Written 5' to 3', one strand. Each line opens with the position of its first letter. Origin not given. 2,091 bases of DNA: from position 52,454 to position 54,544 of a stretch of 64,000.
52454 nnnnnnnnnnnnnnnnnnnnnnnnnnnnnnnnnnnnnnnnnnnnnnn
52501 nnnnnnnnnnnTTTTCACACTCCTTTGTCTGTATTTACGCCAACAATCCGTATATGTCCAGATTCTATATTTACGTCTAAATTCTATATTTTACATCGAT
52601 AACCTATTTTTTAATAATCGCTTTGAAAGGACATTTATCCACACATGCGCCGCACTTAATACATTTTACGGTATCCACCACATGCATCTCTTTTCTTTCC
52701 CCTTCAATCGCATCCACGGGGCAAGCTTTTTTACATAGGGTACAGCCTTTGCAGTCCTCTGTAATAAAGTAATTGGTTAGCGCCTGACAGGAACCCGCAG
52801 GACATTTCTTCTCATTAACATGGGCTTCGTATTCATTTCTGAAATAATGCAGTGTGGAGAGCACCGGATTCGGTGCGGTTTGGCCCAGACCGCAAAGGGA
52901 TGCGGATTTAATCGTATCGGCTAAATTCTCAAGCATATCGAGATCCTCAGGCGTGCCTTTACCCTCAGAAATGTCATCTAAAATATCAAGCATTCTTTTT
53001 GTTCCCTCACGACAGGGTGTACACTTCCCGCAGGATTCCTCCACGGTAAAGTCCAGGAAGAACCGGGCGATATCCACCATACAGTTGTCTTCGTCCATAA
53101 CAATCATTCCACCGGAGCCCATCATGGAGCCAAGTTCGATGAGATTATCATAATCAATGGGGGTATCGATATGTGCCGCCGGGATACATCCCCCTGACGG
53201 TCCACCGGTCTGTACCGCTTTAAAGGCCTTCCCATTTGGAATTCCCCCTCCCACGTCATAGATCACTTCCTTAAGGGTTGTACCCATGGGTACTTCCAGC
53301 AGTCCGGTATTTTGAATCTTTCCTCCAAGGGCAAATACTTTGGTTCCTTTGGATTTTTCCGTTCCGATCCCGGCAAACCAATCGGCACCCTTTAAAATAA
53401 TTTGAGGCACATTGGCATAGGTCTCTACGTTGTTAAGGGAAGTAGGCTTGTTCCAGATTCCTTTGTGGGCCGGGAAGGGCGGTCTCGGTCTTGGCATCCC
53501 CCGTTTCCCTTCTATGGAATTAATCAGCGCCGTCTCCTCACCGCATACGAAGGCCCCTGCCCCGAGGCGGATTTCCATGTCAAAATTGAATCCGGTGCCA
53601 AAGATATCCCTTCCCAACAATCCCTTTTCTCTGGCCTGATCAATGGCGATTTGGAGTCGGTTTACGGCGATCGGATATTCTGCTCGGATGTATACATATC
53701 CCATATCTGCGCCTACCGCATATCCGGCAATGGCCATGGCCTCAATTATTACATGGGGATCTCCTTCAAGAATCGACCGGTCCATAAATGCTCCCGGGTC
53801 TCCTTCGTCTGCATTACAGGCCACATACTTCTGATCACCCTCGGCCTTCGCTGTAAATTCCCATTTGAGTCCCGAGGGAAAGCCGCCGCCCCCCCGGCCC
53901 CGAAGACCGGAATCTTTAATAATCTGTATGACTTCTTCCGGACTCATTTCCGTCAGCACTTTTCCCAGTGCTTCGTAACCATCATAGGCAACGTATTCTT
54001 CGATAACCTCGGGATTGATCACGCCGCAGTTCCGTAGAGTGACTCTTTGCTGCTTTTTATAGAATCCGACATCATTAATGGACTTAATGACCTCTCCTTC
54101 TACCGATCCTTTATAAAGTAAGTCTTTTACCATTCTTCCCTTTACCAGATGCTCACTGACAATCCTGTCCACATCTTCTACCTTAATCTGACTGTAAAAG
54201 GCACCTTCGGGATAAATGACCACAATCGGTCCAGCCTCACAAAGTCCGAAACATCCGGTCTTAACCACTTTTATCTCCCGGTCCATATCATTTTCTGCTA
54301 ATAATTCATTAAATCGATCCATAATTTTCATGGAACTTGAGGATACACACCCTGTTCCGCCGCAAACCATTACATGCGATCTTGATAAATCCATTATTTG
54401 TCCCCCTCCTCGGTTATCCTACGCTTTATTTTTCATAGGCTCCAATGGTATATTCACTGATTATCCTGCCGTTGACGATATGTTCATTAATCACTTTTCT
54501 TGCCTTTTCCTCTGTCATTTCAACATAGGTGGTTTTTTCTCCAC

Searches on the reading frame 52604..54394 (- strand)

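Call 7: search_protein_families(library=pfam, proteins=[window:52604-54394:-])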
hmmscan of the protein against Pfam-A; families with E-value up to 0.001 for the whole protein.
window:52604-54394:- (596 aa): 13 families
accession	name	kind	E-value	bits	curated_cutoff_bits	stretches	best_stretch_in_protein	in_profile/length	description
PF01512.22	Complex1_51K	-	3.5e-46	157.2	31.2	1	159-330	1-149/150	Nuo51 FMN-binding domain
PF10589.14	NADH_4Fe-4S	-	5.1e-37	126.1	23.5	1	441-525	1-85/85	NADH-ubiquinone oxidoreductase-F iron-sulfur binding region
PF00037.32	Fer4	-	4.1e-10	39.5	21.1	2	572-593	2-23/24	4Fe-4S binding domain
PF14697.11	Fer4_21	-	3.2e-09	37.2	35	1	546-593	6-56/59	4Fe-4S dicluster domain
PF01257.25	2Fe-2S_thioredx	-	4.1e-08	33.6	24.8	1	5-81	65-143/145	Thioredoxin-like [2Fe-2S] ferredoxin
PF13187.11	Fer4_9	-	5.8e-08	33.1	27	1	547-593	1-52/52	4Fe-4S dicluster domain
PF13237.11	Fer4_10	-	6.3e-08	32.9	25.5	1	543-589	4-53/53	4Fe-4S dicluster domain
PF10531.15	SLBB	-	4.3e-07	30.1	27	1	355-402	3-53/55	SLBB domain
PF12838.12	Fer4_7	-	7.6e-07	29.9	27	1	548-592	2-52/52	4Fe-4S dicluster domain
PF13484.11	Fer4_16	-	6.1e-05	24.2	30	0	548-569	2-23/66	4Fe-4S double cluster binding domain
PF12797.12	Fer4_2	-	0.00018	21.7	24.5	0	572-590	4-22/22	4Fe-4S binding domain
PF25160.1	LdpA_Fe-S-bd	-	0.00019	21.5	27.6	1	554-593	9-43/49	LdpA Fe-S cluster-binding domain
PF12837.12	Fer4_6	-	0.00021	21.5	25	1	572-593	3-24/24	4Fe-4S binding domain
